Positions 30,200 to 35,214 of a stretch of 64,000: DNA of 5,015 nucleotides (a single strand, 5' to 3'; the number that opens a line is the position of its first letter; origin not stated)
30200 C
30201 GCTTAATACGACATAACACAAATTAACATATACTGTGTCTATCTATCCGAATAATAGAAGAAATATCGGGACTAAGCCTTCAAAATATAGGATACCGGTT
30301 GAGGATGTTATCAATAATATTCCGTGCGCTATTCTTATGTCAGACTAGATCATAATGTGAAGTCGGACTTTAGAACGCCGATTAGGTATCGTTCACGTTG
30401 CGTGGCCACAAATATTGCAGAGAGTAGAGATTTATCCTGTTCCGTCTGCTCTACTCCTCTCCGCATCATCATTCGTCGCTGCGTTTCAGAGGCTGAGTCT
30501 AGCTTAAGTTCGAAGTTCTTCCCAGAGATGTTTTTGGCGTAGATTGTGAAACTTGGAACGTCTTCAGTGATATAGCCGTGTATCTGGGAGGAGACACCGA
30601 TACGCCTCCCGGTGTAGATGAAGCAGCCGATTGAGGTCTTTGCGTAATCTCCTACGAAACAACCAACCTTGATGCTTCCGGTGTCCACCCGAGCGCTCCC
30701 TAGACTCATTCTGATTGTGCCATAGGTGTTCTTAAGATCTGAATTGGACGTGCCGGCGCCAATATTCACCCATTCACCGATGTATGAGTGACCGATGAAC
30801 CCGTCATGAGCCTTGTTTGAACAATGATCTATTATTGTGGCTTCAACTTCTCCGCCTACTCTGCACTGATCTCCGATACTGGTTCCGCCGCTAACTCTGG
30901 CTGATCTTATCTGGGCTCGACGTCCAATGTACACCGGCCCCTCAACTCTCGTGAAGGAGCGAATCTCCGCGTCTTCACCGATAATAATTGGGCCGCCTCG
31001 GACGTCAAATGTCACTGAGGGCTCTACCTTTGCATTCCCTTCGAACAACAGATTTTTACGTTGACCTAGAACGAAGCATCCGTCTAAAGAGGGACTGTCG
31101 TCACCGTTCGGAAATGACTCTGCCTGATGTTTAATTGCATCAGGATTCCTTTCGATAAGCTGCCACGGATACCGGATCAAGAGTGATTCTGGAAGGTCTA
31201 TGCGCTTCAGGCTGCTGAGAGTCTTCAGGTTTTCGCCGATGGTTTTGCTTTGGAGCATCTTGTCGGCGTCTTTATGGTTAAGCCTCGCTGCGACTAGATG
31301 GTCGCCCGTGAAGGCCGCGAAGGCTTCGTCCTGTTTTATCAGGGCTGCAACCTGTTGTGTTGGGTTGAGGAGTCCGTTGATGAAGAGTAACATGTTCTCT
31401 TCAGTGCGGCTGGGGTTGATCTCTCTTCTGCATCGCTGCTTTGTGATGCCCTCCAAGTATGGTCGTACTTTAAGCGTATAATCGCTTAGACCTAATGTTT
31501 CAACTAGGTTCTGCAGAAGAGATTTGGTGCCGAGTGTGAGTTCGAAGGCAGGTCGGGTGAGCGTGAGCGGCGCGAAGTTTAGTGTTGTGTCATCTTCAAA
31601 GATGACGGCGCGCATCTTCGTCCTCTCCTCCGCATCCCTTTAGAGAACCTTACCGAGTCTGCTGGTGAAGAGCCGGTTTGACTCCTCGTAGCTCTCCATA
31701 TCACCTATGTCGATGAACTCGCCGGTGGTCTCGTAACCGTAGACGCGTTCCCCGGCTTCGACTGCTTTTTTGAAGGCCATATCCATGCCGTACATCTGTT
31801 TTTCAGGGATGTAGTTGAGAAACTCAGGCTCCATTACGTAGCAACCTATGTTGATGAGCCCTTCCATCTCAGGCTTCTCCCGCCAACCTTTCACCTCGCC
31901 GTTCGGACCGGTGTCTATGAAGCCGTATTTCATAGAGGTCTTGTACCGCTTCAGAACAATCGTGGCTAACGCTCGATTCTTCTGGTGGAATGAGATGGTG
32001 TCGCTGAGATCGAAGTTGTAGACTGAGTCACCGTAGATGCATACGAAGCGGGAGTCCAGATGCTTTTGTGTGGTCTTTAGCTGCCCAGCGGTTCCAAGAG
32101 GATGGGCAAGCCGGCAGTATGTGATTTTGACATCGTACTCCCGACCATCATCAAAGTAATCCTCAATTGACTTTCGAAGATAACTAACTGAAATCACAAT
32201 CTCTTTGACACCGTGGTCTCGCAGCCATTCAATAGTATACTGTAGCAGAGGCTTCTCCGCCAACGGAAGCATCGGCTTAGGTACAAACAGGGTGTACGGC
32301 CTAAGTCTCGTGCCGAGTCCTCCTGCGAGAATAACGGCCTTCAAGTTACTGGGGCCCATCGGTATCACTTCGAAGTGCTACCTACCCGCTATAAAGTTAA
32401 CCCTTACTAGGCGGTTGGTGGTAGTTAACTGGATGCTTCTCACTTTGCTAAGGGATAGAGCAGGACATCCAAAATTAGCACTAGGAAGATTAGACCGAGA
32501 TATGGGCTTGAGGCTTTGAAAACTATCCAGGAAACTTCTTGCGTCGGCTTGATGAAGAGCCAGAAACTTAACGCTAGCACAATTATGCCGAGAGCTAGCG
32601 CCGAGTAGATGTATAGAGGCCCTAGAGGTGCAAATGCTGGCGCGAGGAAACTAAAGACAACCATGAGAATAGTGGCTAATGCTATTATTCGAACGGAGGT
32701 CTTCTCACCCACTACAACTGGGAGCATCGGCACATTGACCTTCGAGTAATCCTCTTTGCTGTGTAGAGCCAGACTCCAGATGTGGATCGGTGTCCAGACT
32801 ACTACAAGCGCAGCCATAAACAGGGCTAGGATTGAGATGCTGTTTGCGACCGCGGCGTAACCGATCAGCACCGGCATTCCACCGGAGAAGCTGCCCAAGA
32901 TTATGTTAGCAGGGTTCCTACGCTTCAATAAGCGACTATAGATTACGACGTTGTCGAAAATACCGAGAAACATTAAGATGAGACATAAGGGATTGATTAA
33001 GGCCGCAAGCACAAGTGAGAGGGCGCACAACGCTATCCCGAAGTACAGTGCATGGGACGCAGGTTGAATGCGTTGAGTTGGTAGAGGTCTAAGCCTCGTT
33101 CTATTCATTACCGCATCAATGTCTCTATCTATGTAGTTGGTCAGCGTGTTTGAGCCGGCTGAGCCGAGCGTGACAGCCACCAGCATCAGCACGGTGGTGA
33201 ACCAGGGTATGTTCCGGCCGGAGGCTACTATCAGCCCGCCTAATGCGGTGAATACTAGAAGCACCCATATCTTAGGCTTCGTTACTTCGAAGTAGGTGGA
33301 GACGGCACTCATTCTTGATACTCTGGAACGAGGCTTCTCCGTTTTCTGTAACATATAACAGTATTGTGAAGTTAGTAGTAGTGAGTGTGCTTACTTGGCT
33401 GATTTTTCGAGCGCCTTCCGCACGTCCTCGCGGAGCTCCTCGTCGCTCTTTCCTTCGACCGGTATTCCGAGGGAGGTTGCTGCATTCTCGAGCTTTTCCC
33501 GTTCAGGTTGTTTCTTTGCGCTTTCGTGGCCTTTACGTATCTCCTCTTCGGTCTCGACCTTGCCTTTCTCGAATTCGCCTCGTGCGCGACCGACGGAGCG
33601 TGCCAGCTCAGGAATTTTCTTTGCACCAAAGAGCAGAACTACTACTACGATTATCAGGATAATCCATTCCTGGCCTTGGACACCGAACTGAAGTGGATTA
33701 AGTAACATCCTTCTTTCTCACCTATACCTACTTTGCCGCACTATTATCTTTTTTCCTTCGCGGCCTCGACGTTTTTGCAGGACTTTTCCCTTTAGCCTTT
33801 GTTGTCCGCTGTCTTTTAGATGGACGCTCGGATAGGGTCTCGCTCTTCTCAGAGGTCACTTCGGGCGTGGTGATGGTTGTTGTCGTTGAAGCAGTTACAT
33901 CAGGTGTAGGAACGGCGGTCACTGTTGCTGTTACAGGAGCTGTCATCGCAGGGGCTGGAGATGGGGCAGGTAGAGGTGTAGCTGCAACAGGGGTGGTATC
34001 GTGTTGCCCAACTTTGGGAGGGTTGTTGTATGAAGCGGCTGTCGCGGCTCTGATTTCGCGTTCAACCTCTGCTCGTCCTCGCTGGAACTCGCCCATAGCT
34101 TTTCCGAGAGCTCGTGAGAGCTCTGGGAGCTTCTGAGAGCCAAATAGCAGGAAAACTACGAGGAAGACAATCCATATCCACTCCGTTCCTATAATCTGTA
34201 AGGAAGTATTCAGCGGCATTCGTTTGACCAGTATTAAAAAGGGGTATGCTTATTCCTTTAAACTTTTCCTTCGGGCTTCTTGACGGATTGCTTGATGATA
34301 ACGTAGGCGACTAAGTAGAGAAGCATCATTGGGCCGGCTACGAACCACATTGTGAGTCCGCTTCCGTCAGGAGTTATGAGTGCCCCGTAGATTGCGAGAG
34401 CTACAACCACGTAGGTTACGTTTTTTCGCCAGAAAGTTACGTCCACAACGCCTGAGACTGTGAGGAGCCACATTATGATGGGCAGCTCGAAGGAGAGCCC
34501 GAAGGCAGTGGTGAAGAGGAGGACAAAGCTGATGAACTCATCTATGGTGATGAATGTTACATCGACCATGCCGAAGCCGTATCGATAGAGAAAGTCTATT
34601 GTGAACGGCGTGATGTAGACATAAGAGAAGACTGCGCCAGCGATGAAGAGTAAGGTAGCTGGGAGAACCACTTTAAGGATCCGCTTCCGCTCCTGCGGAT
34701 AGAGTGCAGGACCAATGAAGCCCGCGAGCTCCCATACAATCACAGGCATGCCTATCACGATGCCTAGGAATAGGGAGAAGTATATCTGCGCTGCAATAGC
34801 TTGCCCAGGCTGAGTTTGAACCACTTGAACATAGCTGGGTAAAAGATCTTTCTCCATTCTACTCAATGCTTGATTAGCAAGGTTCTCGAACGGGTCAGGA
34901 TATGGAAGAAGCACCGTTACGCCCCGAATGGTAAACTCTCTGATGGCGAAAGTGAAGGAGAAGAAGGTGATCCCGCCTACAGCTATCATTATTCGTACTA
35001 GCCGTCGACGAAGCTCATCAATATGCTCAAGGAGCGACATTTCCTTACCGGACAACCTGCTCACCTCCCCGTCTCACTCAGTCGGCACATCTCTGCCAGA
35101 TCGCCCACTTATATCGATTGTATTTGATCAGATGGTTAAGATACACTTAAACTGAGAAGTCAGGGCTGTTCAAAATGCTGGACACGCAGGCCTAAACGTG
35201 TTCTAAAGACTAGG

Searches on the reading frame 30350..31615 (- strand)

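Call 34: search_protein_families(library=pfam, proteins=[window:30350-31615:-])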
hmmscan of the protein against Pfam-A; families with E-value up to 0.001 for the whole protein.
window:30350-31615:- (421 aa): 2 families
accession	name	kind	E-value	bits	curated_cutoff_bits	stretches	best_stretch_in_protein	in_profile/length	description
PF13562.11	NTP_transf_4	-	3.9e-24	86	27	1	4-167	2-147/153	Sugar nucleotidyl transferase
PF00132.30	Hexapep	-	3.8e-07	30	27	0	210-237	2-29/36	Bacterial transferase hexapeptide (six repeats)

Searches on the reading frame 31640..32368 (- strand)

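Call 35: search_protein_families(library=pfam, proteins=[window:31640-32368:-])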
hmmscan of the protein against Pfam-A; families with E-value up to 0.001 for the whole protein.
window:31640-32368:- (242 aa): 2 families
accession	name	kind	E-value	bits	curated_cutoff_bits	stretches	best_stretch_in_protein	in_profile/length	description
PF00483.29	NTP_transferase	-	1.3e-40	140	21.2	1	10-233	1-241/245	Nucleotidyl transferase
PF12804.13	NTP_transf_3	-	4.4e-11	43.6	27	1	11-116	1-97/160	MobA-like NTP transferase domain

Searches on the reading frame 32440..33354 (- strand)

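Call 35: search_protein_families(library=pfam, proteins=[window:32440-33354:-])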
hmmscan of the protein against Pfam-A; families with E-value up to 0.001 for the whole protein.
window:32440-33354:- (304 aa): 1 family
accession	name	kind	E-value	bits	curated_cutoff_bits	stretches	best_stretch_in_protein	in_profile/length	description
PF01040.23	UbiA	-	7.9e-58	196.1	34.2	1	33-279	1-244/250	UbiA prenyltransferase family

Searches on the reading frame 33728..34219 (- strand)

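Call 35: search_protein_families(library=pfam, proteins=[window:33728-34219:-])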
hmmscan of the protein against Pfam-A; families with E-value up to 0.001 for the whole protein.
window:33728-34219:- (163 aa): 1 family
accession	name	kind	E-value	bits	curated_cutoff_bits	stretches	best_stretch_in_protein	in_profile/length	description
PF02416.21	TatA_B_E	-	5.9e-14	51.5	21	1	11-57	2-48/53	mttA/Hcf106 family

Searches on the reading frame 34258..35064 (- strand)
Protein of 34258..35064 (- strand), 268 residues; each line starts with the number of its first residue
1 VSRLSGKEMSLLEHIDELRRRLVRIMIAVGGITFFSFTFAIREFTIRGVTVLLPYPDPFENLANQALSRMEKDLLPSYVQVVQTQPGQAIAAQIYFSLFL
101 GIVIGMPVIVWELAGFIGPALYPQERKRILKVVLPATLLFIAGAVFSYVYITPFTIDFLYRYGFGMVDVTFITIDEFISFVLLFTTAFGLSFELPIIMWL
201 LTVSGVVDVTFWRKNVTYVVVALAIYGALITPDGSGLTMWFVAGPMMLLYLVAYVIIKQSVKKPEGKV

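Call 35: search_protein_families(library=pfam, proteins=[window:34258-35064:-])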
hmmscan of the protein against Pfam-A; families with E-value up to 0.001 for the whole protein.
window:34258-35064:- (268 aa): 1 family
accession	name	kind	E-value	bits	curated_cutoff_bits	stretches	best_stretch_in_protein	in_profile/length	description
PF00902.23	TatC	-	1.8e-51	175.4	25.1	1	13-245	1-208/208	Sec-independent protein translocase protein (TatC)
